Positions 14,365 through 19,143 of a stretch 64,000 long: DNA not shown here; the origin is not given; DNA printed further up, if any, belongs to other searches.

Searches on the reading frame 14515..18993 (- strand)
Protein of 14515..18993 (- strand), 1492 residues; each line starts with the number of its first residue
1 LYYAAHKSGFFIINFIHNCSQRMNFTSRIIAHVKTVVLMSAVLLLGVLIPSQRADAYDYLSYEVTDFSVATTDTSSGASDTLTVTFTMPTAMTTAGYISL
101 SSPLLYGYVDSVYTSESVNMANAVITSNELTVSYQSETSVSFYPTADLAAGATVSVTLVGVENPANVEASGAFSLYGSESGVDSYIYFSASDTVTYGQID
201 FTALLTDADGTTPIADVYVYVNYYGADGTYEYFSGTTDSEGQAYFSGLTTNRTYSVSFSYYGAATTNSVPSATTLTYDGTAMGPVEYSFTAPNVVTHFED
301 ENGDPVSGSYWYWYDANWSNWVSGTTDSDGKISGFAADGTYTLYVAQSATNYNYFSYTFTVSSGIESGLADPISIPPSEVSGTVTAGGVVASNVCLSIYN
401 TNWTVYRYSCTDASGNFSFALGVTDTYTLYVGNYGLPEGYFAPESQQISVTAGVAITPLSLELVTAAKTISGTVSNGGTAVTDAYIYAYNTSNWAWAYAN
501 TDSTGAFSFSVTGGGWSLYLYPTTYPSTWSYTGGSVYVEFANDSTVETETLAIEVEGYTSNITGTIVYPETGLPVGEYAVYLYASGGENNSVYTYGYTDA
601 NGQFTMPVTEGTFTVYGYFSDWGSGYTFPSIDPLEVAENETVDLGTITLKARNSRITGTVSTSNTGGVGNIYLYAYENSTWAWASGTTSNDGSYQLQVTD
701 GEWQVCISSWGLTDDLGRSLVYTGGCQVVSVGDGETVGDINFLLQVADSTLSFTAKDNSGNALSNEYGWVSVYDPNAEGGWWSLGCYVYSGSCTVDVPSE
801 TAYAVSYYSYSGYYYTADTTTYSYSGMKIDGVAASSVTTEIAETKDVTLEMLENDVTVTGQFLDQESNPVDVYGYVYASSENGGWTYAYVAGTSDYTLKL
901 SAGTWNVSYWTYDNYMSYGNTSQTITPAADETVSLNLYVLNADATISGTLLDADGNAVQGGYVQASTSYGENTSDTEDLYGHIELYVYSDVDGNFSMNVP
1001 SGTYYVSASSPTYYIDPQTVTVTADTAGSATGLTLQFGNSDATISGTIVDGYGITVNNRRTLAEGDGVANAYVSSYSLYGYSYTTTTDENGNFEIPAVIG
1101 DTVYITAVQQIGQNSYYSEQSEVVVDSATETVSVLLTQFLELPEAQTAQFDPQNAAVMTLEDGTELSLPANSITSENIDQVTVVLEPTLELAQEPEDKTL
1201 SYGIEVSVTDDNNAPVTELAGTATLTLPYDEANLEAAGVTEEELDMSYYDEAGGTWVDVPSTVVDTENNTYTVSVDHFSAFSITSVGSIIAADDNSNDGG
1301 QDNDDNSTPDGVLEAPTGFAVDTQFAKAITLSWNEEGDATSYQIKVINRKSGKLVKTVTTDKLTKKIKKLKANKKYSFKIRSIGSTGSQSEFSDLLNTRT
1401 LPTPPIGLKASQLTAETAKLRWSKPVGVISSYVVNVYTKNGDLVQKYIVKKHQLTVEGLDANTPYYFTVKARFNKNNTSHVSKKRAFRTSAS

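Call 111: search_protein_families(library=pfam, proteins=[window:14515-18993:-], max_evalue=0.00001)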
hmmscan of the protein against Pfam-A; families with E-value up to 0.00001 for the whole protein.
window:14515-18993:- (1492 aa): 4 families
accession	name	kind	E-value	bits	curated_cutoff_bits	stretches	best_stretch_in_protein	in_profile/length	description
PF13620.12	CarboxypepD_reg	-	1.1e-21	77.4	32.3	1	945-1027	1-74/82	Carboxypeptidase regulatory-like domain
PF00041.27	fn3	-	9.9e-18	64.6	25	2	1404-1477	2-74/84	Fibronectin type III domain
PF20598.4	DUF6795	-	5.2e-11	43.2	27.4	0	1064-1101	8-49/103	Domain of unknown function (DUF6795)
PF07210.18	DUF1416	-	6.6e-07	29.6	23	0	466-518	18-70/97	Protein of unknown function (DUF1416)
